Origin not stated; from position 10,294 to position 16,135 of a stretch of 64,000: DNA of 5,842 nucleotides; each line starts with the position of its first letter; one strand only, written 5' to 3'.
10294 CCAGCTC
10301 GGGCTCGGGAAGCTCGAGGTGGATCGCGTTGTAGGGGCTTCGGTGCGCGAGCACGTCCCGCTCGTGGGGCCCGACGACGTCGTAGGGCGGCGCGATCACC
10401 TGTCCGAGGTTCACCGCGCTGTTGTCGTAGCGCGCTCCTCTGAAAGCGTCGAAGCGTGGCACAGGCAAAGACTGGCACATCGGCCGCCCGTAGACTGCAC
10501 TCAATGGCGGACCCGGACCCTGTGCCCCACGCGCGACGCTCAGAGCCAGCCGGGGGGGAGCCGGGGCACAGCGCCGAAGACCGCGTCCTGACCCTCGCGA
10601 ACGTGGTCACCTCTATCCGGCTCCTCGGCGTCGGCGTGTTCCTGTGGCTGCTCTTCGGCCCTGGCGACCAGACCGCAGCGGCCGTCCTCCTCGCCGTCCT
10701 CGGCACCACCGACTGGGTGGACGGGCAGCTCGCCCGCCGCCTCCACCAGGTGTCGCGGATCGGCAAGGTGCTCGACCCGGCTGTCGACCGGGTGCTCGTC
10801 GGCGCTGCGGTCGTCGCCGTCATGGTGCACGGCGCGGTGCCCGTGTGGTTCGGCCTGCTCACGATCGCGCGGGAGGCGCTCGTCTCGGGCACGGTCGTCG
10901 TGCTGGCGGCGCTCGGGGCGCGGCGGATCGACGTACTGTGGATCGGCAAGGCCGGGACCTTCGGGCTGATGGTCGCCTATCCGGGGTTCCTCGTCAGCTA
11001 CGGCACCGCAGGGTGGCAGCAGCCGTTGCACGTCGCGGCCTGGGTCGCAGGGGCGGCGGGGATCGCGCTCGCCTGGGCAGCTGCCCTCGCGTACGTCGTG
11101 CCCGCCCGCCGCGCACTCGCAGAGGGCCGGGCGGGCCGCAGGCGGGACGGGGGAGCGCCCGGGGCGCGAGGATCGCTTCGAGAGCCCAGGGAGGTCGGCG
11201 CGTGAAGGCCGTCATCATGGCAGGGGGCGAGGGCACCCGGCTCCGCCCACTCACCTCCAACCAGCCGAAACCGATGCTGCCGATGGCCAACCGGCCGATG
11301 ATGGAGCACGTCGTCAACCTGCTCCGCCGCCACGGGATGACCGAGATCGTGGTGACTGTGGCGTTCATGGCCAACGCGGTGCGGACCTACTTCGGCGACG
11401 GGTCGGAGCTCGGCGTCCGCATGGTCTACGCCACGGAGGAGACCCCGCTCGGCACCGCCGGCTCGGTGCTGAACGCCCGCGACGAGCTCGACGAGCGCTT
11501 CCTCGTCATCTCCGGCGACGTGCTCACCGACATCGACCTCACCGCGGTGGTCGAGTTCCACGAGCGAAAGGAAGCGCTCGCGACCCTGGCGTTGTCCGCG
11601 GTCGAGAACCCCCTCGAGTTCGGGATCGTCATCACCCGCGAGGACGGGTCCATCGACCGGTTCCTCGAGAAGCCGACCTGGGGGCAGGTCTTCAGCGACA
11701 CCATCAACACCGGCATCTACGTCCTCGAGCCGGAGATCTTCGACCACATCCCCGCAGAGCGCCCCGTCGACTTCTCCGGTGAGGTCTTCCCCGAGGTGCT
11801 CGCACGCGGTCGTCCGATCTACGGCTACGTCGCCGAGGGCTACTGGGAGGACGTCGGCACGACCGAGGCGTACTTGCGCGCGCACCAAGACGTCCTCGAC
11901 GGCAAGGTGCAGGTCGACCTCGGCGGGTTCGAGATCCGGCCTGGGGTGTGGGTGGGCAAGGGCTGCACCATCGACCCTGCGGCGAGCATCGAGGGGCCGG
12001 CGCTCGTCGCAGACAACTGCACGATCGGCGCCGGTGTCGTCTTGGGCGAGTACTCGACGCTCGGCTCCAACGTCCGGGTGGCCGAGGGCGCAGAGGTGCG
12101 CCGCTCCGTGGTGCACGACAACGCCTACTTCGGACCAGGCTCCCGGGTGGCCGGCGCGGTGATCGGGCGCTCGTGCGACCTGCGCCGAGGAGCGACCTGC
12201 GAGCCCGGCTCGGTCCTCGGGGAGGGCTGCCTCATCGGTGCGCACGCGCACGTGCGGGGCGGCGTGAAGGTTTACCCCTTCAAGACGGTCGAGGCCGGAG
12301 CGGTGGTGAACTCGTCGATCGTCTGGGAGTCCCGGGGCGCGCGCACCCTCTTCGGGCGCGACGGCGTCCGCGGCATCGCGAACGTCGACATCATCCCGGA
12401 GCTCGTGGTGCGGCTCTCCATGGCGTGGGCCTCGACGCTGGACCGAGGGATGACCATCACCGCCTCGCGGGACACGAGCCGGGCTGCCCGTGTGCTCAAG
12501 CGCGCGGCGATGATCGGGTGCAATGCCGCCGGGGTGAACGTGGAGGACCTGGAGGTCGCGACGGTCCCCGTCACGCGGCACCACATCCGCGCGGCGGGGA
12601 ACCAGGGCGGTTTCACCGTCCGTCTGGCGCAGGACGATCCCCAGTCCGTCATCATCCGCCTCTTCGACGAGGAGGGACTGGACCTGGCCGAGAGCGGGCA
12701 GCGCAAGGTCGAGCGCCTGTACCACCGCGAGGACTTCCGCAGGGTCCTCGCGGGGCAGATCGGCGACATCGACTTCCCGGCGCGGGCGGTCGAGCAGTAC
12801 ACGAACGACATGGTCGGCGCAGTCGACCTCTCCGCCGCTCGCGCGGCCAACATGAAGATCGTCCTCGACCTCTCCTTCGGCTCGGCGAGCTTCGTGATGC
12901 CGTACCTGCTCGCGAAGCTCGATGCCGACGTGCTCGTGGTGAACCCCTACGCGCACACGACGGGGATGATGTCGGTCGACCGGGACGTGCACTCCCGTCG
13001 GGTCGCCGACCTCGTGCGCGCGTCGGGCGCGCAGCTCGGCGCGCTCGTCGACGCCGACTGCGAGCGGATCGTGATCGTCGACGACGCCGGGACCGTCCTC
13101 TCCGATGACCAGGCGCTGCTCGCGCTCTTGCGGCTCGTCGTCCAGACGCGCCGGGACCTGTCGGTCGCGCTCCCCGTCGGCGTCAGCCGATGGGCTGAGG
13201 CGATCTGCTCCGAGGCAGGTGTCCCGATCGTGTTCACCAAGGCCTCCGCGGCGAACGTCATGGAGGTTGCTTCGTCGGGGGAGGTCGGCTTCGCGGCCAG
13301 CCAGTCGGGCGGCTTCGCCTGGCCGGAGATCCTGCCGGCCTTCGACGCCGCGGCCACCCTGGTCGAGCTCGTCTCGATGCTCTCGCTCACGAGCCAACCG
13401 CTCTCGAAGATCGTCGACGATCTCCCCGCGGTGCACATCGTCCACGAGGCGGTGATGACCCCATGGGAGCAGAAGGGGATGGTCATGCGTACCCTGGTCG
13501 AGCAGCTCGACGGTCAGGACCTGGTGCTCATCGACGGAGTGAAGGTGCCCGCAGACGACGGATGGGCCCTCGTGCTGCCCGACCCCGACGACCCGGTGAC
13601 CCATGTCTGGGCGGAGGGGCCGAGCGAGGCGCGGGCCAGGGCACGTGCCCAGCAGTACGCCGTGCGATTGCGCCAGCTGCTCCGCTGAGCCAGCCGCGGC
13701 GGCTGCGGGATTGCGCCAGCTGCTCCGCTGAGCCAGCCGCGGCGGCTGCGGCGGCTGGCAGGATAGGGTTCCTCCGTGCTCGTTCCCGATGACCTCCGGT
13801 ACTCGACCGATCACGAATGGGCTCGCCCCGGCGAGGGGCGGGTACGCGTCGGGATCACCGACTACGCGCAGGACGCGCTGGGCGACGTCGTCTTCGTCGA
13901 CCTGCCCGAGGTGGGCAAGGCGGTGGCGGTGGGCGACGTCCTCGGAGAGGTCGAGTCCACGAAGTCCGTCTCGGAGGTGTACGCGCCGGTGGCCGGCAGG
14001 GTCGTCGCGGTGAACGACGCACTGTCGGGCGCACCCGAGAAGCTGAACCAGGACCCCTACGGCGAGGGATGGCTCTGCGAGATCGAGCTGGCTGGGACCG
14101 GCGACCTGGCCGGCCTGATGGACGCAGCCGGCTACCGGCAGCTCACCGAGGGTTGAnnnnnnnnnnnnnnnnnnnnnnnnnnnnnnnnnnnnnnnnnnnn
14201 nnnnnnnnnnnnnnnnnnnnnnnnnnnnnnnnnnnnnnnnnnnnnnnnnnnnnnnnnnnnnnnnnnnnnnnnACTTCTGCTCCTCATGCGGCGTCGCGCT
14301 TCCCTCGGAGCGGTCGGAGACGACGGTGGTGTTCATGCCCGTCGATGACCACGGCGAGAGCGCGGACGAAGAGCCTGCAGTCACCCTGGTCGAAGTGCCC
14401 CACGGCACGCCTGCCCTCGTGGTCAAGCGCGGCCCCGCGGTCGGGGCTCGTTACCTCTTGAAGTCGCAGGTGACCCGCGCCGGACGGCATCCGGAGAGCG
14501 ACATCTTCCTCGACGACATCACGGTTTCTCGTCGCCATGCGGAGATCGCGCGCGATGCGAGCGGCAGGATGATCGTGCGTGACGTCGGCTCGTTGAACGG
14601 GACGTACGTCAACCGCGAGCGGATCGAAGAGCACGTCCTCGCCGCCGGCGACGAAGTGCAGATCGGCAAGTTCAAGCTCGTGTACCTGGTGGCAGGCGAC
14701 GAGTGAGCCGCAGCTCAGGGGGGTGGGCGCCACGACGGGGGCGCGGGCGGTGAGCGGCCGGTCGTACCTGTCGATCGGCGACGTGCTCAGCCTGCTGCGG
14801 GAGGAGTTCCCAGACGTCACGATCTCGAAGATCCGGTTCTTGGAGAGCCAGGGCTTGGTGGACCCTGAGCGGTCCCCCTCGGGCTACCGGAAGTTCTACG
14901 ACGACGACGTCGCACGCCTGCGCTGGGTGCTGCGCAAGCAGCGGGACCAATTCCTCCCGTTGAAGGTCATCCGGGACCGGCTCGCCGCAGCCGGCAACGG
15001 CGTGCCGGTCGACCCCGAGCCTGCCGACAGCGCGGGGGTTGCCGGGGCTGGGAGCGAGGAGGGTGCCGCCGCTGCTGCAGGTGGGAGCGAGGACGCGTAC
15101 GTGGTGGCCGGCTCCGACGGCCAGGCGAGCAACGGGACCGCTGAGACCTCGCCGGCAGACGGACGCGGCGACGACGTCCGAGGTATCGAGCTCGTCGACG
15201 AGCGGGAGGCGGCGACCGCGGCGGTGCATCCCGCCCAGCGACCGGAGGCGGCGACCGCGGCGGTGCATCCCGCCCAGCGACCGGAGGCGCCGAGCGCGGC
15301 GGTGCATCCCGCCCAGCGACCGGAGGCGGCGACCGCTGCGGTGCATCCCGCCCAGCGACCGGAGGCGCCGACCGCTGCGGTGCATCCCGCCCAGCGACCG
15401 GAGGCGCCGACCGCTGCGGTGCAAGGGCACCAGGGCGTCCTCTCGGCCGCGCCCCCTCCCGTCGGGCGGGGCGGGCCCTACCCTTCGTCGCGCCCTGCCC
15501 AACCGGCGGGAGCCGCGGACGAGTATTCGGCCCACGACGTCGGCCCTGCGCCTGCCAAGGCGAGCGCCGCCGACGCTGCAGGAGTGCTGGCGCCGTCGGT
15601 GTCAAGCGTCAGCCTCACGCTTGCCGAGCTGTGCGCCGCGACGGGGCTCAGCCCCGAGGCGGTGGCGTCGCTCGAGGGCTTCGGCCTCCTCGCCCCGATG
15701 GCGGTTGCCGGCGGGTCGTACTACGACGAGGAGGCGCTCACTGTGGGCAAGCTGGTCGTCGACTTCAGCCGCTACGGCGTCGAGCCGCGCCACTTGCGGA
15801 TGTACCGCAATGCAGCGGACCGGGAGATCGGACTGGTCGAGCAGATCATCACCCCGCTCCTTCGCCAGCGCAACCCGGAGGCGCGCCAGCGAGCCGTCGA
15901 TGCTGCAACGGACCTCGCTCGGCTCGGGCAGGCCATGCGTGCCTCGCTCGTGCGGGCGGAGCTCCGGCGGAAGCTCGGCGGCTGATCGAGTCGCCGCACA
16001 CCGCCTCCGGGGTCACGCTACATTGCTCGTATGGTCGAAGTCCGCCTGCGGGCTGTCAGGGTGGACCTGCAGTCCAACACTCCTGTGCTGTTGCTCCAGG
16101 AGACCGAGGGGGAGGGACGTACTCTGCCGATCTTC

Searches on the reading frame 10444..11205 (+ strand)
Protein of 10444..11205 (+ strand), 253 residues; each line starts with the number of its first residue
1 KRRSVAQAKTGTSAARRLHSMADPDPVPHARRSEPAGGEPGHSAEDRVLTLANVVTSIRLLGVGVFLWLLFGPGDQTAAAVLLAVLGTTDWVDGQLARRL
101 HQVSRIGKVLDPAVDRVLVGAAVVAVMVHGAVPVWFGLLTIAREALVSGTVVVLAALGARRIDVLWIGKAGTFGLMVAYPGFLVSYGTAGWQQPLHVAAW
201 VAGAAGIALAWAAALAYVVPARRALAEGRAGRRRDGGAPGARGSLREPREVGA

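Call 89: search_protein_families(library=pfam, proteins=[window:10444-11205:+], max_evalue=0.0001)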
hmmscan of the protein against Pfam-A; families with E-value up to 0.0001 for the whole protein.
window:10444-11205:+ (253 aa): 1 family
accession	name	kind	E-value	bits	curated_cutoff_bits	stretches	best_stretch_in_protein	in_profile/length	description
PF01066.26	CDP-OH_P_transf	-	1e-32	114.1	22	1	50-202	2-149/152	CDP-alcohol phosphatidyltransferase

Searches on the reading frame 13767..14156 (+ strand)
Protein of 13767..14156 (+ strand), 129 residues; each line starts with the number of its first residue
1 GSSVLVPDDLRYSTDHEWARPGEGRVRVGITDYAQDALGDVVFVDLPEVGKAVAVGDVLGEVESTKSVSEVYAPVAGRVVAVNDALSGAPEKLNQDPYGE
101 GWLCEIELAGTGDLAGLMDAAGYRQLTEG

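Call 89: search_protein_families(library=pfam, proteins=[window:13767-14156:+], max_evalue=0.0001)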
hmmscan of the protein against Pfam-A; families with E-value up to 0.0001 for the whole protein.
window:13767-14156:+ (129 aa): 1 family
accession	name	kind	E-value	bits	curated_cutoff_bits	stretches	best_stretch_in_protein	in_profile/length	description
PF01597.25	GCV_H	-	3.1e-38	130.8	22.2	1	10-127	1-119/122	Glycine cleavage H-protein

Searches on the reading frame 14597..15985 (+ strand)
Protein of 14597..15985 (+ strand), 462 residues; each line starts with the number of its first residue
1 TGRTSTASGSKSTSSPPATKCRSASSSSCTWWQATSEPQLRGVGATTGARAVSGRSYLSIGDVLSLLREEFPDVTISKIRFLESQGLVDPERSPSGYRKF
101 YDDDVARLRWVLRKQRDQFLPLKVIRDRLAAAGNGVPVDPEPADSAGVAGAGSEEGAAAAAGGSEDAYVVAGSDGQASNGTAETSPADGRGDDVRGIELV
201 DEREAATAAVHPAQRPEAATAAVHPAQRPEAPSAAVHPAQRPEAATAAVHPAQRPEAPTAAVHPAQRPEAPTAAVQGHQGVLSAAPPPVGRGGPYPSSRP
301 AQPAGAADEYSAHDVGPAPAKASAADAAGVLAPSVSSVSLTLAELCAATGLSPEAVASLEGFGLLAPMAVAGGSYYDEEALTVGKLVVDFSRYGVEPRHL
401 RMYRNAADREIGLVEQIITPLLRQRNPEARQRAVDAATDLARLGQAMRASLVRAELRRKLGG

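Call 89: search_protein_families(library=pfam, proteins=[window:14597-15985:+], max_evalue=0.0001)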
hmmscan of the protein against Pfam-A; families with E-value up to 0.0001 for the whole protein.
window:14597-15985:+ (462 aa): 3 families
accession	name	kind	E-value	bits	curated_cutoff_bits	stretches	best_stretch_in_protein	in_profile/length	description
PF13411.12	MerR_1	-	8.6e-14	51.8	21.6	1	74-130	12-67/69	MerR HTH family regulatory protein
PF00376.29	MerR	-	2.3e-07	31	28.2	1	71-100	8-38/38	MerR family regulatory protein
PF13591.12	MerR_2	-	6.1e-05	23.2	29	0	340-384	1-45/84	MerR HTH family regulatory protein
